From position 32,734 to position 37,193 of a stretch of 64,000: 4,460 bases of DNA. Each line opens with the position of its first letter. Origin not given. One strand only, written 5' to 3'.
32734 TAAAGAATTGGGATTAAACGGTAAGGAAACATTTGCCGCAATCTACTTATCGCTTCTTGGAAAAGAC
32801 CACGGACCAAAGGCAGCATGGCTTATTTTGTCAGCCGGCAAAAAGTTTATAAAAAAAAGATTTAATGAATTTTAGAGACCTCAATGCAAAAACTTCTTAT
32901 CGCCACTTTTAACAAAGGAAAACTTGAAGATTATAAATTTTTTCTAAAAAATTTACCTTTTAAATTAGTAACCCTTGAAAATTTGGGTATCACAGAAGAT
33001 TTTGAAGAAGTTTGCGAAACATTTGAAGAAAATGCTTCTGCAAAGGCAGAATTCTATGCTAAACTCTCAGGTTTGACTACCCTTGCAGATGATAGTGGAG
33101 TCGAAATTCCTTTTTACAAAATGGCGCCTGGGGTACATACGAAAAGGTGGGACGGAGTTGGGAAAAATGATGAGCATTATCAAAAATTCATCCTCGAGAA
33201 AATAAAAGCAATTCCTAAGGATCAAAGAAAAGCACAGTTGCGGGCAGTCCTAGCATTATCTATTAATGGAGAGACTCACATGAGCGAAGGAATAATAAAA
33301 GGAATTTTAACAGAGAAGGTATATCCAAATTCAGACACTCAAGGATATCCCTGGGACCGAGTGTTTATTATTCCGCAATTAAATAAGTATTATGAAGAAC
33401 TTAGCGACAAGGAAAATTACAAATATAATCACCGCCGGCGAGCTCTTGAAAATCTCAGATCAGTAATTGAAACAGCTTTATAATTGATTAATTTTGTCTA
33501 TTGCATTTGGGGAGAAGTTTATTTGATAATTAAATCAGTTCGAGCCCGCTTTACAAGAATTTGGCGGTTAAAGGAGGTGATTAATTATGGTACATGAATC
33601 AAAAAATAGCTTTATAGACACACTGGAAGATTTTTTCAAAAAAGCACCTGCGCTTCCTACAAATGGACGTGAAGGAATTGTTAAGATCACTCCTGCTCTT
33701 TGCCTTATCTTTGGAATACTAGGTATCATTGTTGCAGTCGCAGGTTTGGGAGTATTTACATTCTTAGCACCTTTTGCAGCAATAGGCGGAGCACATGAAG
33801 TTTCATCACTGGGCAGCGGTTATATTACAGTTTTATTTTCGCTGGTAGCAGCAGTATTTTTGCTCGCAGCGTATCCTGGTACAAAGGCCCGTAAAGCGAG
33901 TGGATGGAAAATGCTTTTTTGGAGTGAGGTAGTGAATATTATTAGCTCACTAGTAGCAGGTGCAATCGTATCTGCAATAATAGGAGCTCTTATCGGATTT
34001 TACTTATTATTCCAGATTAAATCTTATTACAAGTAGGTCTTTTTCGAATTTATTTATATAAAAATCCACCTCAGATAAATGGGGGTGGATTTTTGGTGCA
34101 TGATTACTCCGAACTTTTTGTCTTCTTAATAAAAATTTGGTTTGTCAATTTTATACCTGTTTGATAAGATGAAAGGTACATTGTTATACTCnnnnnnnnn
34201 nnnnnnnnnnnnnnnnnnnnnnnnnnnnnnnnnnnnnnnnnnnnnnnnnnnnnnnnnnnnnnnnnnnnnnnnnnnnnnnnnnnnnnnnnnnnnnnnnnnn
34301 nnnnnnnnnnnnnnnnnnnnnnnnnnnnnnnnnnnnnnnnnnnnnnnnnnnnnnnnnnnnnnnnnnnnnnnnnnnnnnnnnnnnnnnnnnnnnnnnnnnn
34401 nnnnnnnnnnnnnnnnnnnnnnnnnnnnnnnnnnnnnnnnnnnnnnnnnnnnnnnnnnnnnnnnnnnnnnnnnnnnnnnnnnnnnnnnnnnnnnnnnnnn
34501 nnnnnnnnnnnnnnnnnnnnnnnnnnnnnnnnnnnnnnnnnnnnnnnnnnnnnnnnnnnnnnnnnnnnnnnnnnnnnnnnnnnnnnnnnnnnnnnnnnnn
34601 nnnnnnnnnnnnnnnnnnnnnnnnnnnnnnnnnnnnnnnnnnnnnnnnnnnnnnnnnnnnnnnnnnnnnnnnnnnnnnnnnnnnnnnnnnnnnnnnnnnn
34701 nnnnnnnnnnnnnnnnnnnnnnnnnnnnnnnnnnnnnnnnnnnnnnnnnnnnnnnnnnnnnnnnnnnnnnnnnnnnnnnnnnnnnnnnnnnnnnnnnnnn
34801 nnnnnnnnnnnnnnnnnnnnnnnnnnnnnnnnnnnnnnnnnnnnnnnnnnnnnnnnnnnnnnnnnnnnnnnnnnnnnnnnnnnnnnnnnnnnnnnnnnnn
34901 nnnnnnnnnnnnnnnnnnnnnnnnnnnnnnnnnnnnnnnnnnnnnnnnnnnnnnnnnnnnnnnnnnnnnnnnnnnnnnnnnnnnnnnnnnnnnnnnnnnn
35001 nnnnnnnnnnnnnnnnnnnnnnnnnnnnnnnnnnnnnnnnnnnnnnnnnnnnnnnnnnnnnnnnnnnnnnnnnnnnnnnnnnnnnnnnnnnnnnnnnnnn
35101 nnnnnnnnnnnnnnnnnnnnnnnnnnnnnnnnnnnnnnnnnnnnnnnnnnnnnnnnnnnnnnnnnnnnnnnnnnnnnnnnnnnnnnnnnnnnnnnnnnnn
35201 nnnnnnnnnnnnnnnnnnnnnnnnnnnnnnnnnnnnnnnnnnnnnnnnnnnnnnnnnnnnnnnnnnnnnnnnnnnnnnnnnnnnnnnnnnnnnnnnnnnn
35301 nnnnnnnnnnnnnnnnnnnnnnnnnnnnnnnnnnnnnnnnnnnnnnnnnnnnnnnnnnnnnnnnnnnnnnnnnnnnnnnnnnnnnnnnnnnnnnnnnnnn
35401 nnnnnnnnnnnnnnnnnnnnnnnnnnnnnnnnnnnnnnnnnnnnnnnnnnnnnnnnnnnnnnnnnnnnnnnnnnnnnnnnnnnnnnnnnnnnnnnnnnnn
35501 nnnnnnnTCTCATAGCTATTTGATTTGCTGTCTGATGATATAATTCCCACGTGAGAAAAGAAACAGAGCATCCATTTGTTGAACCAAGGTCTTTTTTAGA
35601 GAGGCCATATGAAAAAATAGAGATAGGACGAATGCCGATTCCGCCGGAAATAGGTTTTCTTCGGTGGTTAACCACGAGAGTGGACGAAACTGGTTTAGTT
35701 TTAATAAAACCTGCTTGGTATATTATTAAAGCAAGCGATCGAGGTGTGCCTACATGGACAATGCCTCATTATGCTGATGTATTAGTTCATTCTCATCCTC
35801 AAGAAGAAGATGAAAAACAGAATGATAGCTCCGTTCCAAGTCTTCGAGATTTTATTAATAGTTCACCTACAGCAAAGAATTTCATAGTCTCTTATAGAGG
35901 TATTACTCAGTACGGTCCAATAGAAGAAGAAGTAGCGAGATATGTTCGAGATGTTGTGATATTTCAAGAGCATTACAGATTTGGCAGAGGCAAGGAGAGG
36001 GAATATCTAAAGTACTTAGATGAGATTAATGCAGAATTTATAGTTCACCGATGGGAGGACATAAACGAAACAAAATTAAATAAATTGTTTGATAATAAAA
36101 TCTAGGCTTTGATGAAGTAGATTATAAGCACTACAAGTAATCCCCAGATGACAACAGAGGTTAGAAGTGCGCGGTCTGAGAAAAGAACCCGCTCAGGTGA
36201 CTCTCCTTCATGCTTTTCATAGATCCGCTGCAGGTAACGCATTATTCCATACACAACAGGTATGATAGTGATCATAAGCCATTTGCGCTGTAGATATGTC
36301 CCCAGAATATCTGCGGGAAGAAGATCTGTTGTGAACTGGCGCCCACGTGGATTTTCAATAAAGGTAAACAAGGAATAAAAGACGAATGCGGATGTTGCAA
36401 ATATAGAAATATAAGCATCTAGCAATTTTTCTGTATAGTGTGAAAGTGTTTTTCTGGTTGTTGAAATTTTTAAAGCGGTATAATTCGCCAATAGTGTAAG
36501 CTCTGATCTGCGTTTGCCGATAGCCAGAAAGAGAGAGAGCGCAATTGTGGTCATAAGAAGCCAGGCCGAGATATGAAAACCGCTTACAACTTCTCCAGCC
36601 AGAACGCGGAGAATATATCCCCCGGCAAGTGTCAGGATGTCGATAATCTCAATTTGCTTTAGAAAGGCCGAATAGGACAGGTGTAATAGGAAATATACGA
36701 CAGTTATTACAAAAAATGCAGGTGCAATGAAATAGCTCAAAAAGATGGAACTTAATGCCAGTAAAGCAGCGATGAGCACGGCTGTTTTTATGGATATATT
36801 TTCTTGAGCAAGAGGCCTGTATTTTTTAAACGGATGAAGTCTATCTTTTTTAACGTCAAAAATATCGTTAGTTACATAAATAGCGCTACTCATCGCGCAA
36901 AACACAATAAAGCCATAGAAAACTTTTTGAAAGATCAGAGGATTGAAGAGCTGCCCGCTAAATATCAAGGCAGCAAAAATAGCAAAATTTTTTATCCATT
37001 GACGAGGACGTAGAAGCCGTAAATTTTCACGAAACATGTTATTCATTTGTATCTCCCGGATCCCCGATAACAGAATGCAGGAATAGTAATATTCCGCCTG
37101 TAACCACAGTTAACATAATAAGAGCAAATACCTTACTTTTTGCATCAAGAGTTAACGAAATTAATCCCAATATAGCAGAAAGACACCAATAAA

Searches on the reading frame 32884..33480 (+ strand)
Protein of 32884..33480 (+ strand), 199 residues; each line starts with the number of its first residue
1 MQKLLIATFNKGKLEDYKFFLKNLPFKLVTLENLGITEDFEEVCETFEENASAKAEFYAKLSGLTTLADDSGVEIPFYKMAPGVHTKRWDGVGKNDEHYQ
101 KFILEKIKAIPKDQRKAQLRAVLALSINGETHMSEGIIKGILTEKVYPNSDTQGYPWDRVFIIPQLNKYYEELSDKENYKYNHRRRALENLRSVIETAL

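Call 80: search_protein_families(library=pfam, proteins=[window:32884-33480:+], max_evalue=0.00001)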
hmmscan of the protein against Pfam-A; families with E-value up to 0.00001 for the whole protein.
window:32884-33480:+ (199 aa): 1 family
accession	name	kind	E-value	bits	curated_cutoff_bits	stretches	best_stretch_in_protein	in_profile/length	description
PF01725.21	Ham1p_like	-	4.5e-39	134.7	22.5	1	4-192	1-184/186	Ham1 family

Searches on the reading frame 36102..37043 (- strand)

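Call 80: search_protein_families(library=pfam, proteins=[window:36102-37043:-], max_evalue=0.00001)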
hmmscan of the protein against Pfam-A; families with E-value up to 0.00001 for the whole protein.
window:36102-37043:- (313 aa): 1 family
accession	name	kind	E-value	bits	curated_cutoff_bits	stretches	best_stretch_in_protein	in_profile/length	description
PF01040.23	UbiA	-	2.6e-20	73.2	34.2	1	21-220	5-200/250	UbiA prenyltransferase family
